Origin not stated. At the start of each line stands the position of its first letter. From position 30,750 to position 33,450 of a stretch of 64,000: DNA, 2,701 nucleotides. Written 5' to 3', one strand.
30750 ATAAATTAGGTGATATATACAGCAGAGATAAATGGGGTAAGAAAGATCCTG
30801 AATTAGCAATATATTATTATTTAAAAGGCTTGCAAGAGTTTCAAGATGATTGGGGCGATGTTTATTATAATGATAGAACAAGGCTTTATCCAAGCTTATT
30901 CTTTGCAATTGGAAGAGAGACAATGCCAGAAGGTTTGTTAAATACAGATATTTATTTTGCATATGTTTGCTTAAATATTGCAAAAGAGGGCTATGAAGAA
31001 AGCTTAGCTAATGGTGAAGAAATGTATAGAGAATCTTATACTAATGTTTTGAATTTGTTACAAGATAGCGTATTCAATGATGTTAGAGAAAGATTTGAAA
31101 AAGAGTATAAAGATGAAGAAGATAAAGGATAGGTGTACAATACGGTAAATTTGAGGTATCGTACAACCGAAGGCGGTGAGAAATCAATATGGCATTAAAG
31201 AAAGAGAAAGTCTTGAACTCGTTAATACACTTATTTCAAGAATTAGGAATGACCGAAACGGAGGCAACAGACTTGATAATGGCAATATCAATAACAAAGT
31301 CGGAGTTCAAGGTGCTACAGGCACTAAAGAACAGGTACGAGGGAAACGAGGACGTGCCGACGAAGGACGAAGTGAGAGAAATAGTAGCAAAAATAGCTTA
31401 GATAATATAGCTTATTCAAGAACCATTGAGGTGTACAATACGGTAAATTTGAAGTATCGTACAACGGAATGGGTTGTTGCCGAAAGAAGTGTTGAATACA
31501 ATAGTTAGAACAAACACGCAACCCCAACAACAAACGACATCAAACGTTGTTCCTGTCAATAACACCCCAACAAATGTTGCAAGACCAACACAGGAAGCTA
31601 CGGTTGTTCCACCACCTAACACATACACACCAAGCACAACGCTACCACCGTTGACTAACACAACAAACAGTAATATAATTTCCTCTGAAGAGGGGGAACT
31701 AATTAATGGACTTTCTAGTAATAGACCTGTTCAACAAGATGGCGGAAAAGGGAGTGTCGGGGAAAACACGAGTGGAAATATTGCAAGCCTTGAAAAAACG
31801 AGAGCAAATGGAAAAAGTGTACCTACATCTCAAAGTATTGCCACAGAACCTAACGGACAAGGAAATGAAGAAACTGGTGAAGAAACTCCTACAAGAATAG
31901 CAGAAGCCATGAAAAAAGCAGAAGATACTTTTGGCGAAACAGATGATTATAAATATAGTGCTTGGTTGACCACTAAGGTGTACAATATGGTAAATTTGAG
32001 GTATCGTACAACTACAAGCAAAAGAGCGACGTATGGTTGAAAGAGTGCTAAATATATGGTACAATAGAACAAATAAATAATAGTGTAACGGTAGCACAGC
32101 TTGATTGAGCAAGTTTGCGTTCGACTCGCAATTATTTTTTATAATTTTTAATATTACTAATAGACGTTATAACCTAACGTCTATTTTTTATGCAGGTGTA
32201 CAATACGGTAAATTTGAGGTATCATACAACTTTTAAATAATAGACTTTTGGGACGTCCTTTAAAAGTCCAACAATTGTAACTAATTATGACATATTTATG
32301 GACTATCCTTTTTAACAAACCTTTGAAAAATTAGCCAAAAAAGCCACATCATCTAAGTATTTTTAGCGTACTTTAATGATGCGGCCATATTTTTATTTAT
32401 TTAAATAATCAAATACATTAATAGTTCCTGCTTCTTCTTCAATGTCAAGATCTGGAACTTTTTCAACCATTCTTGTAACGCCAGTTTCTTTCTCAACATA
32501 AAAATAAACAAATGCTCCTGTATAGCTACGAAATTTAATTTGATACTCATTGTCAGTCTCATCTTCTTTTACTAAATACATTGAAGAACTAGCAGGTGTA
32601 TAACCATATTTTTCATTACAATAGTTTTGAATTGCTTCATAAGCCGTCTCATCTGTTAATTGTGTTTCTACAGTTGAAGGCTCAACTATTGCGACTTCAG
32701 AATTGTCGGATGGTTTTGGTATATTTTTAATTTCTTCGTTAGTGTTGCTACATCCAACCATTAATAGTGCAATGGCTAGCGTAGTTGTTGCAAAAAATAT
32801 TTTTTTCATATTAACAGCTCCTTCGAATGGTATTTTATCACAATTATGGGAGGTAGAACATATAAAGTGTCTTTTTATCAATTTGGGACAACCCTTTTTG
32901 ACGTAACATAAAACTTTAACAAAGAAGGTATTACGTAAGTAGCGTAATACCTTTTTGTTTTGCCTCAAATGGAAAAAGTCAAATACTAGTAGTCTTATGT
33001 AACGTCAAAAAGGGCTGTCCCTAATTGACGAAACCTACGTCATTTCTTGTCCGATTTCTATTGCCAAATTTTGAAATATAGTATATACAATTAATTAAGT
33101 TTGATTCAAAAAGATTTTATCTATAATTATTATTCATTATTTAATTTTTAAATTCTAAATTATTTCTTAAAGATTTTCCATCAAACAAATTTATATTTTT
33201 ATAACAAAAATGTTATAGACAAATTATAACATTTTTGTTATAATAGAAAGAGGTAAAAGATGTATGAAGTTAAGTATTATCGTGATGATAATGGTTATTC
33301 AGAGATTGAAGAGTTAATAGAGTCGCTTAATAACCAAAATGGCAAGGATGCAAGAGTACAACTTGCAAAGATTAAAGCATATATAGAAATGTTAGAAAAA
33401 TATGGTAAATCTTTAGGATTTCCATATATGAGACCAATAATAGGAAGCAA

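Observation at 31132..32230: Array of four near-identical 36-bp direct repeats with irregular 262, 511 and 182-bp spacers, each placed at the 3' end of an open frame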

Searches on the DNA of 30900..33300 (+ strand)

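Call 11: search_dna_similar(query=window:31000-32400:+, collection=phages, mode=distant)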
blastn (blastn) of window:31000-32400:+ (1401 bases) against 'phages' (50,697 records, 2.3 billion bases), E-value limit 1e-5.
No match.

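Call 12: search_dna_similar(query=window:31000-32400:+, collection=plasmids, mode=distant)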
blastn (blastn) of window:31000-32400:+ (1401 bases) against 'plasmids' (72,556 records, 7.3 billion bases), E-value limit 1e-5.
No match.

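Call 36: search_rna_families(source=window, start=30900, end=33300, threshold=evalue, max_evalue=10, show_alignments=3)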
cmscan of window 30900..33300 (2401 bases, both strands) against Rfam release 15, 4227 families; matches with E-value up to 10: 6.
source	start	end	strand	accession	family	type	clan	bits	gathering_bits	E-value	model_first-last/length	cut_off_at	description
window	32068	32153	+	RF02435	SpF41_sRNA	Gene; sRNA;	-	40.9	52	0.00019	1-105/105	no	Streptococcus sRNA SpF41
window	32337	32442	-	RF04342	Plastid-psbA-1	Cis-reg;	CL00153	22.6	54.3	6.7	1-114/114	no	Plastid-psbA-1 3UTR RNA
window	32063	32190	+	RF03534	sRNA71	Gene; sRNA;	-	21.6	50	4.3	1-104/104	no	Staphylococcus sRNA71 small RNA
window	32860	32956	+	RF02432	SpF25_sRNA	Gene; sRNA;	-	19.3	48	6.3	1-102/102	no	Streptococcus sRNA SpF25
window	32430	32571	-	RF02111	IS009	Gene;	-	14.4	117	2.1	1-199/199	no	IS009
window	32049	32139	+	RF01478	rli47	Gene; sRNA;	-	13.2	200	1.2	1-508/508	no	Listeria sRNA rli47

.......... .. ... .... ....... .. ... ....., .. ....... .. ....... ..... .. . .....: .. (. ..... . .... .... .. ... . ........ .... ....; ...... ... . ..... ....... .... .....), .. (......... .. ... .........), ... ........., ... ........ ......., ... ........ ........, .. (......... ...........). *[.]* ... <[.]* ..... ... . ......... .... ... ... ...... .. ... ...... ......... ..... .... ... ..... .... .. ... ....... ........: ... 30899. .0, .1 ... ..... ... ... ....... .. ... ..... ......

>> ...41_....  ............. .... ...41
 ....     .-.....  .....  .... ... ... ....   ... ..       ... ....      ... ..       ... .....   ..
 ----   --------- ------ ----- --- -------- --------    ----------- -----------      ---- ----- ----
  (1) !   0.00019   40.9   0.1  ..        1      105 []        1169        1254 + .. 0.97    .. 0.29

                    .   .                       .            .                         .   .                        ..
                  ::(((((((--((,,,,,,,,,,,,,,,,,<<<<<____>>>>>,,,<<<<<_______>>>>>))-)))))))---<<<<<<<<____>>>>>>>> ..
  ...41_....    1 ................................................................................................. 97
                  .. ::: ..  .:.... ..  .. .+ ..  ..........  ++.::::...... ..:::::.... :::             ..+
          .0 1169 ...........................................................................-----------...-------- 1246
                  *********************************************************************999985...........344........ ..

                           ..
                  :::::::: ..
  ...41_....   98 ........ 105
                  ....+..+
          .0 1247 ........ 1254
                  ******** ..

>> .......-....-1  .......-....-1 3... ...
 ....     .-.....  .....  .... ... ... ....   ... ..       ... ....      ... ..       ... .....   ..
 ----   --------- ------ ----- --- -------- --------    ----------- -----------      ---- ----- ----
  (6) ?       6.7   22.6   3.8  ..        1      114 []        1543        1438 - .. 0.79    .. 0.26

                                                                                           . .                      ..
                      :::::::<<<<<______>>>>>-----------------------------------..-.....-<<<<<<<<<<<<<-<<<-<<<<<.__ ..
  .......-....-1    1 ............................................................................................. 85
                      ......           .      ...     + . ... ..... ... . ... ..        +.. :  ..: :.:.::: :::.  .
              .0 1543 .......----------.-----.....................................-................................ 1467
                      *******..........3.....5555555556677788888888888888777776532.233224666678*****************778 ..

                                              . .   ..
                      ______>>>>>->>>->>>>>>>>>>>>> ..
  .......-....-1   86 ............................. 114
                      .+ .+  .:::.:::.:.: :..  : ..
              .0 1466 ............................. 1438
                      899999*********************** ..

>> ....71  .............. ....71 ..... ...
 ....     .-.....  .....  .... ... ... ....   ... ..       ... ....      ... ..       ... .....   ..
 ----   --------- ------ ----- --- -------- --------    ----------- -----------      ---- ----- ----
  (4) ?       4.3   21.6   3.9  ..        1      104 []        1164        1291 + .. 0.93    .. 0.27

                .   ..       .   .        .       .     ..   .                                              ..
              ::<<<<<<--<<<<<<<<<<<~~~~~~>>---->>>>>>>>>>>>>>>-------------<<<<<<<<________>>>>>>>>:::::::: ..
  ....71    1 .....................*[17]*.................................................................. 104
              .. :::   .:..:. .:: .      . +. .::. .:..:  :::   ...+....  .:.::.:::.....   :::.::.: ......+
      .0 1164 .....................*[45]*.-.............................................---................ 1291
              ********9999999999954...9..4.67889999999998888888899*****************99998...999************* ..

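Call 72: search_rna_families(sources=[L007, L001, L002], threshold=evalue, max_evalue=0.01)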
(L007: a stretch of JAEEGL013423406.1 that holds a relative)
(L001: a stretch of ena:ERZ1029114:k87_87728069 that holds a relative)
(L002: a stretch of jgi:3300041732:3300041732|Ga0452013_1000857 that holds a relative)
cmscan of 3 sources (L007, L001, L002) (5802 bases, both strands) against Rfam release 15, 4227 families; matches with E-value up to 0.01: 1.
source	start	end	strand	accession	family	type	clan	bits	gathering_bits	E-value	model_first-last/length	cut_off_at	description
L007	473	560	-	RF00162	SAM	Cis-reg; riboswitch;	CL00012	52.8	44.4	2.4e-10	1-108/108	no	SAM riboswitch aptamer (S box leader)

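Call 92: build_rna_model(alignment_id=A2, structure=none)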
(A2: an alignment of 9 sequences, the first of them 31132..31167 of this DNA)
Model R1 built from alignment A2 (9 sequences, 36 columns); structure: none (sequence only).
model positions 36; base pairs 0; branch points 0; effective number of sequences 9; information 1.484 bits per position. No base pairs: searches with it score sequence only.

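Call 93: search_with_rna_model(model_id=R1, sources=[window, L001, L002, L003, L004, L005, L006, L007], max_evalue=10)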
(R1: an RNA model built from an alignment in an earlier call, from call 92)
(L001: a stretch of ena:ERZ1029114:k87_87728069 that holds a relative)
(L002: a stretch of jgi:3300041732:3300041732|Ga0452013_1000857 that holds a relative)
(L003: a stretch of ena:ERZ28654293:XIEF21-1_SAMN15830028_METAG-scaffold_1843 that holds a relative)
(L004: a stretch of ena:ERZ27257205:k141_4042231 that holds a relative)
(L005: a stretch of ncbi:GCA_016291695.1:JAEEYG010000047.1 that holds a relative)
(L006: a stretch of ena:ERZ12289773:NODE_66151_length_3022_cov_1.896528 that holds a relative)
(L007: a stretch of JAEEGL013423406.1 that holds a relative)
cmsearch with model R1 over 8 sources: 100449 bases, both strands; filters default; matches with E-value up to 10: 19.
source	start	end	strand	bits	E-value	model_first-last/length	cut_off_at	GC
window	31132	31167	+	51.2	1.1e-14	1-36/36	-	0.39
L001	1355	1390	+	51.2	1.1e-14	1-36/36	-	0.39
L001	1823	1858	+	51.2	1.1e-14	1-36/36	-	0.39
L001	2453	2488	+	51.2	1.1e-14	1-36/36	-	0.39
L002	300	335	+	51.2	1.1e-14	1-36/36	-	0.39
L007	609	644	-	50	2.6e-14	1-36/36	-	0.39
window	31430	31465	+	49.6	3.5e-14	1-36/36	-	0.36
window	32195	32230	+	49.3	4.3e-14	1-36/36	-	0.36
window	31977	32012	+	49.1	5e-14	1-36/36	-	0.36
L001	2109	2143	+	48.1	1e-13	1-35/36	-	0.34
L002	1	34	+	47.8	1.3e-13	3-36/36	-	0.35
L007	1019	1054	-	44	2e-12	1-36/36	-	0.31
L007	1670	1705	-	43.8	2.3e-12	1-36/36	-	0.36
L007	1670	1705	+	24.4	2.7e-06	1-36/36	-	0.36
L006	1474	1500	+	24.1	3.4e-06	10-36/36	-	0.33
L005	659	694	-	23.4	5.5e-06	1-36/36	-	0.36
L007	609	642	+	17.8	0.0003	1-34/36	-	0.35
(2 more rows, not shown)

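Call 97: search_with_rna_model(model_id=R1, source=window, filters=off, max_evalue=10)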
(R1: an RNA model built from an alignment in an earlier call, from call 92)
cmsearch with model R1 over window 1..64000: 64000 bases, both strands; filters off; matches with E-value up to 10: 39.
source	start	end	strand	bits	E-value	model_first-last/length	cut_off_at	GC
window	31132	31167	+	51.2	6.8e-15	1-36/36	-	0.39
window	31430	31465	+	49.6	2.2e-14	1-36/36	-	0.36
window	32195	32230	+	49.3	2.7e-14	1-36/36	-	0.36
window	31977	32012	+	49.1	3.1e-14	1-36/36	-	0.36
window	23967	23988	-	18.4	0.00013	15-36/36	-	0.32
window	31432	31464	-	11.4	0.02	2-34/36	-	0.3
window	31134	31166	-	11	0.026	2-34/36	-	0.33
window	9388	9407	+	8.8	0.13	4-23/36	-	0.3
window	44673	44687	+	8.8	0.13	5-19/36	-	0.2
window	32197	32215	-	7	0.45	16-34/36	-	0.26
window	33399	33410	+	6.7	0.57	8-19/36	-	0.17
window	47210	47232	-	6.4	0.73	18-35/36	-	0.22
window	31979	32011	-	6.1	0.9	2-34/36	-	0.3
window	9422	9450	-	5.4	1.5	3-22/36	-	0.31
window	47549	47559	-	4.9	2.1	19-29/36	-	0.27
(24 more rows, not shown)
